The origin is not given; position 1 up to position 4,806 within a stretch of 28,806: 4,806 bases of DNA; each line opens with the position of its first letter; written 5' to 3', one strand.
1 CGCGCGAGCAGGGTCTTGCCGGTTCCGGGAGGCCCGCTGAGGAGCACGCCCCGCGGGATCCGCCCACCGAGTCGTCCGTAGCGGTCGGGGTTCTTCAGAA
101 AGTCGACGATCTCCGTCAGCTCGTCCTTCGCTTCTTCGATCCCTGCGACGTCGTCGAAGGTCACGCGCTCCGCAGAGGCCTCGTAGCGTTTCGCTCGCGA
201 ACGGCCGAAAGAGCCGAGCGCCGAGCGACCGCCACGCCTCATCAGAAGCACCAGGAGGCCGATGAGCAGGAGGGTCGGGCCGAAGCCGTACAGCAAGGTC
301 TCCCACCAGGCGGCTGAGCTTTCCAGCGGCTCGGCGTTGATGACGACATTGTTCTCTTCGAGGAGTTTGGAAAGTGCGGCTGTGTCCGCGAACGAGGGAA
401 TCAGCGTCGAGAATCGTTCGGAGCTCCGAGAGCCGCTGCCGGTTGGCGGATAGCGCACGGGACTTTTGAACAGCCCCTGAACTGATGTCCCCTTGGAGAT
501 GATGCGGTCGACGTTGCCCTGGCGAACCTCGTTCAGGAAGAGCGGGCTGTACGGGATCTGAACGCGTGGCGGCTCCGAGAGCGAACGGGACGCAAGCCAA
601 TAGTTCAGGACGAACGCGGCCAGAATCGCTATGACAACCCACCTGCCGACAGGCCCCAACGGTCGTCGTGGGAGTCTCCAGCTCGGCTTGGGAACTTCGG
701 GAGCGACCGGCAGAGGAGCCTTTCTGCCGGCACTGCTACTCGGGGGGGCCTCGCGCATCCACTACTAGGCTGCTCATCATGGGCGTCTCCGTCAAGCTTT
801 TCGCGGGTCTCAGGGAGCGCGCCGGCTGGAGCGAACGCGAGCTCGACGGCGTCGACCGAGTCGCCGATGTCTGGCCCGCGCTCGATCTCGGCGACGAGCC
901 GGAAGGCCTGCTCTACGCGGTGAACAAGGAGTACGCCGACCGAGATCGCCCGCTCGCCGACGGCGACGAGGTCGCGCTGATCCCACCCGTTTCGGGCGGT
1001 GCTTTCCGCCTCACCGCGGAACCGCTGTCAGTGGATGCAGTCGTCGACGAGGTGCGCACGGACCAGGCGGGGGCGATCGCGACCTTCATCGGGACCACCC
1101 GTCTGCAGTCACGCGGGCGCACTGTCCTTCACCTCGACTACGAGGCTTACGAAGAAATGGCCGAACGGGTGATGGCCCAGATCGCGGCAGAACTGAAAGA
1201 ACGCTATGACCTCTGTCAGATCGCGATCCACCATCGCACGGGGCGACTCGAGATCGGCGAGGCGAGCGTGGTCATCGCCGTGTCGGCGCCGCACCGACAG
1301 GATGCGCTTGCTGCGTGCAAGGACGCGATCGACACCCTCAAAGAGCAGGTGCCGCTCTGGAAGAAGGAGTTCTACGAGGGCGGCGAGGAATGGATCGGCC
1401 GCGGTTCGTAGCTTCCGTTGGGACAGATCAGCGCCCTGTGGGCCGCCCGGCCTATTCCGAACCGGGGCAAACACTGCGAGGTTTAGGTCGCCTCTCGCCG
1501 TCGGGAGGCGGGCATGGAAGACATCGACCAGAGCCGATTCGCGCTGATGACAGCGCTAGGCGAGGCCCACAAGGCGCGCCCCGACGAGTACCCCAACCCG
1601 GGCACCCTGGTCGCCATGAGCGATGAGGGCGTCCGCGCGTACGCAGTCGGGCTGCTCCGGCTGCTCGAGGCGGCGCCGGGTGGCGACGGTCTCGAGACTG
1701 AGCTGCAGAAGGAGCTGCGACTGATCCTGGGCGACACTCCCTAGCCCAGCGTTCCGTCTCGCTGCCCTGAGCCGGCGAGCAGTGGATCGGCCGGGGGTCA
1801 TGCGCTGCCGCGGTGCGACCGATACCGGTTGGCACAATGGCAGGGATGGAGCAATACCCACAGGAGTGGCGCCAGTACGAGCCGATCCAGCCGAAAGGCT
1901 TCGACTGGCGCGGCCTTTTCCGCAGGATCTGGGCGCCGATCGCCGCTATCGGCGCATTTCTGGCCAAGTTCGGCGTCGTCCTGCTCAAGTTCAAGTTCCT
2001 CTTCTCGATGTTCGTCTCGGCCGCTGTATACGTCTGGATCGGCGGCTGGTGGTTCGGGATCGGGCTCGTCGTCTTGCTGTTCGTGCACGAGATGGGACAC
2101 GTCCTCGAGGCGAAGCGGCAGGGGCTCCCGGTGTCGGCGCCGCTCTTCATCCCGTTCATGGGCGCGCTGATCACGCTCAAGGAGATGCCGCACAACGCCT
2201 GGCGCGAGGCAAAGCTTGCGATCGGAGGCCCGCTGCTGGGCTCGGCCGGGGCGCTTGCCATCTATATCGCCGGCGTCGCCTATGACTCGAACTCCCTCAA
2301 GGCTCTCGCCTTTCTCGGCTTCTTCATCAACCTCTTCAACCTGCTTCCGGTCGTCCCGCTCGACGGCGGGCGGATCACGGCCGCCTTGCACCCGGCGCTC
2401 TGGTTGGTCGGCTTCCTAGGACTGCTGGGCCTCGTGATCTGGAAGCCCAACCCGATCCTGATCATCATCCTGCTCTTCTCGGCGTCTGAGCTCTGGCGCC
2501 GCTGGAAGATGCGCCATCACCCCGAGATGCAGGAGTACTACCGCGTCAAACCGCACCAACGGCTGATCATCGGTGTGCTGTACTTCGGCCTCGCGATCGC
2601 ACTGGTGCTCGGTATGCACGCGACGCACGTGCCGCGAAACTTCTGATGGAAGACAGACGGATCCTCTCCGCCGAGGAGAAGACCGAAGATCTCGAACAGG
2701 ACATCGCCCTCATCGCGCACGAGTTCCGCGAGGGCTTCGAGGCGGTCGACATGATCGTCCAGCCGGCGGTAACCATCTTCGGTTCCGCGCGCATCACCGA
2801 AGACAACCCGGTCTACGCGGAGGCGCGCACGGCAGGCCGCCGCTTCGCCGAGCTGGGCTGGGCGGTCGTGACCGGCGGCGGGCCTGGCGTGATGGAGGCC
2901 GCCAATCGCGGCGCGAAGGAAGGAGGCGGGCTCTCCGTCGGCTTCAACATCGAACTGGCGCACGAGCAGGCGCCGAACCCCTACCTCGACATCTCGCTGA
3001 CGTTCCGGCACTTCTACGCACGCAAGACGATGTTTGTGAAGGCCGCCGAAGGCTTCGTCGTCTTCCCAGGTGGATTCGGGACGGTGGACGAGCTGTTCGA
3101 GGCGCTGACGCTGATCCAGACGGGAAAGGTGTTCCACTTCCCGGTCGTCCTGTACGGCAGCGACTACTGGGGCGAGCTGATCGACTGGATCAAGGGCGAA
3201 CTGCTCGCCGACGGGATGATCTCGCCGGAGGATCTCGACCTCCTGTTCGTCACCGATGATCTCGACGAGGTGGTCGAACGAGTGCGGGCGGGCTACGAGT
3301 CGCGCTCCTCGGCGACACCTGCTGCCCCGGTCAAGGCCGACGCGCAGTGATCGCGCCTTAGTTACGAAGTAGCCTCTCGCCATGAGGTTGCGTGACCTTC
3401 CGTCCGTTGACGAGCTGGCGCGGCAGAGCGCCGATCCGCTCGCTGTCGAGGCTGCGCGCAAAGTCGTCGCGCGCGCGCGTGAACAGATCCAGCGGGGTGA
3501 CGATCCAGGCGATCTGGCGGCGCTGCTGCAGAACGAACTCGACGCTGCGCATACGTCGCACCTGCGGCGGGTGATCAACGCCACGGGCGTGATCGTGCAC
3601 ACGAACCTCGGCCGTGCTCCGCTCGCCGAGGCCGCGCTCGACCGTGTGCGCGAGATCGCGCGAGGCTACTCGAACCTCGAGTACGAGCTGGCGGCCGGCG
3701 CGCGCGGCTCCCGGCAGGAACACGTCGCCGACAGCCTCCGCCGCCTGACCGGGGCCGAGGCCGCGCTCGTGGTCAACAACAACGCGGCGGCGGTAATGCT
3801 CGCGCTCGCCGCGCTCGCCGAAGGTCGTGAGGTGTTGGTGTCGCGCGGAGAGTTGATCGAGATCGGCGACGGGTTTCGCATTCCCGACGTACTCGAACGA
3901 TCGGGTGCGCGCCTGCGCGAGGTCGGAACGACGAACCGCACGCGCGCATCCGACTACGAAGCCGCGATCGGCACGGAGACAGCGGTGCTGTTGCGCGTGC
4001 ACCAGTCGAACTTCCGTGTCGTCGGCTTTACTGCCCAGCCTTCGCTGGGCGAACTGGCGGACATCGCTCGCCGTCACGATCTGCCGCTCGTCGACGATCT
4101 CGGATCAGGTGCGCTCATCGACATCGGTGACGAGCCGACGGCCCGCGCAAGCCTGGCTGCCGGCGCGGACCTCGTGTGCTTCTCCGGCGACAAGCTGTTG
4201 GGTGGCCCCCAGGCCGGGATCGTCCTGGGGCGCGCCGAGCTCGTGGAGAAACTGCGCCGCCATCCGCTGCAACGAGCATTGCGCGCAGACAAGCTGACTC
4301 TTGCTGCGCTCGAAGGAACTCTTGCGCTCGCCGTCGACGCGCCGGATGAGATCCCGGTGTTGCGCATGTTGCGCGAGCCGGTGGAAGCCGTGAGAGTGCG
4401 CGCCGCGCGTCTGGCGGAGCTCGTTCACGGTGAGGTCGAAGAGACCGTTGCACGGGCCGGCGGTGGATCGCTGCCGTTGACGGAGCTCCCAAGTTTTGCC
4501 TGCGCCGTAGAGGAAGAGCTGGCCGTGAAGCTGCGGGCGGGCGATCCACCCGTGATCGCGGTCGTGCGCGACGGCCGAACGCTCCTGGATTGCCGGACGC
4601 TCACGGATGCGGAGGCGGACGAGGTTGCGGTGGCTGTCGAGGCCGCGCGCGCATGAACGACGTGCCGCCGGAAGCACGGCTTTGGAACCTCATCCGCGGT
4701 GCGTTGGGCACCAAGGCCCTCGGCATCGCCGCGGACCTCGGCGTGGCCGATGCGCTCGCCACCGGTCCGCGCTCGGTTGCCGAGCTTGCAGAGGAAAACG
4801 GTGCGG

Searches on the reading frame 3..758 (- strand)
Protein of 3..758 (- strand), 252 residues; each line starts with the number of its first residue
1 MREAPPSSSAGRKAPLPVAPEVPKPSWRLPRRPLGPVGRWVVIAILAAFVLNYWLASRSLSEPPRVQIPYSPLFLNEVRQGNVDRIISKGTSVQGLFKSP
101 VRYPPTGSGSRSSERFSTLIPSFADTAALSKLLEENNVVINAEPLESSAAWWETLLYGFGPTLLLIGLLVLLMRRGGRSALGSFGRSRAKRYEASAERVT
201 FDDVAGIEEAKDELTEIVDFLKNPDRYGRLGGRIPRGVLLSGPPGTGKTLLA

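Call 6: search_protein_families(library=pfam, proteins=[window:3-758:-])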
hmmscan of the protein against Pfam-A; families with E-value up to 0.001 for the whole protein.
window:3-758:- (252 aa): 1 family
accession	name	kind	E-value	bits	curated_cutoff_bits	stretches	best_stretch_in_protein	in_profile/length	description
PF06480.20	FtsH_ext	-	1.3e-07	32.2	25.5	1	40-144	4-102/103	FtsH Extracellular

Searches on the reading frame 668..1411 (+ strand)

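Call 6: search_protein_families(library=pfam, proteins=[window:668-1411:+])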
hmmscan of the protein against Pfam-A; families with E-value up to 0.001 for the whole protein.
window:668-1411:+ (247 aa): 2 families
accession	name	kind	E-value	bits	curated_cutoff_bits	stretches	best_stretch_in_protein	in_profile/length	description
PF02391.22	MoaE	-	3.5e-41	140.4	23.4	1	115-227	1-114/114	MoaE protein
PF02597.26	ThiS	-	5e-16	59.5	22.5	1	42-111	1-76/76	ThiS family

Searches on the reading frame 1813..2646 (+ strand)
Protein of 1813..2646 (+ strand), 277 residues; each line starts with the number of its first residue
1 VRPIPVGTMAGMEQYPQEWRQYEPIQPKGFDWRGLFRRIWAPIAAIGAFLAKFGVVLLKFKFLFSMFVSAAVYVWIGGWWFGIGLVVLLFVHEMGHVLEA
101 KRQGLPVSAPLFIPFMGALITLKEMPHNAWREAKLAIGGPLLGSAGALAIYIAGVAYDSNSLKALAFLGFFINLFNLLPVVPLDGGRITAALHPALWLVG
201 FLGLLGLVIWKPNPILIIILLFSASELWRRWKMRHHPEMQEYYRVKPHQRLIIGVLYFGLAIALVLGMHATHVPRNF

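Call 6: search_protein_families(library=pfam, proteins=[window:1813-2646:+])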
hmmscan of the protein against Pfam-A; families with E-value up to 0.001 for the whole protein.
window:1813-2646:+ (277 aa): 1 family
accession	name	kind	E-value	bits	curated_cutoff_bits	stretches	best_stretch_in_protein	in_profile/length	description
PF02163.28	Peptidase_M50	-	1.4e-15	57.7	27.2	2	81-155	2-101/221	Peptidase family M50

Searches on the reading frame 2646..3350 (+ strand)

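Call 6: search_protein_families(library=pfam, proteins=[window:2646-3350:+])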
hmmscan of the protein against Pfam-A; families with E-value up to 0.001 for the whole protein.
window:2646-3350:+ (234 aa): 2 families
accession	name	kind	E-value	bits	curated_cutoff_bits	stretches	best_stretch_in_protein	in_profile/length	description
PF03641.19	Lysine_decarbox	-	1e-33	116.8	27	1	83-212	1-130/131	Possible lysine decarboxylase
PF18306.6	LDcluster4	-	1.9e-20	73.4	26.3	1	41-155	3-115/151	SLOG cluster4 family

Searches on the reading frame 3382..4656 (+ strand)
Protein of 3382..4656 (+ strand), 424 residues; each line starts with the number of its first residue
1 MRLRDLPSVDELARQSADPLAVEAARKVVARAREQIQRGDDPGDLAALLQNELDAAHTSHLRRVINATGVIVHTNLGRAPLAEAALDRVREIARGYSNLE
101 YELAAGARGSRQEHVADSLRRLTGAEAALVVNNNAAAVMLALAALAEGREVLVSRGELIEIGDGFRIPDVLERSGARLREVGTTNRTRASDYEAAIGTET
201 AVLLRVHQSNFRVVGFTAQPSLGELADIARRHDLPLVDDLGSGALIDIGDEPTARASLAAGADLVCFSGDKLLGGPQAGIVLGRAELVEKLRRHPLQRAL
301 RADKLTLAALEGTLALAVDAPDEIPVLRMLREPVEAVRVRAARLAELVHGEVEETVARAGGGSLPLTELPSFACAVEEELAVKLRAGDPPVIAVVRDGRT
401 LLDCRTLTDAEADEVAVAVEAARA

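Call 5: search_protein_families(library=pfam, proteins=[window:3382-4656:+])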
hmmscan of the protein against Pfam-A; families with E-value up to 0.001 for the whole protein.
window:3382-4656:+ (424 aa): 4 families
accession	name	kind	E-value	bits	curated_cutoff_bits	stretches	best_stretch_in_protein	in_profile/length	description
PF03841.19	SelA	-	1.8e-131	439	22.8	1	64-407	1-366/367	L-seryl-tRNA selenium transferase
PF00266.25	Aminotran_5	-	0.00025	20.6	21.5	1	133-292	74-222/371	Aminotransferase class-V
PF01212.27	Beta_elim_lyase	-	0.00026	20.9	27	0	113-306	35-231/288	Beta-eliminating lyase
PF01041.23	DegT_DnrJ_EryC1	-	0.00039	20.2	19.8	0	108-154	22-70/360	DegT/DnrJ/EryC1/StrS aminotransferase family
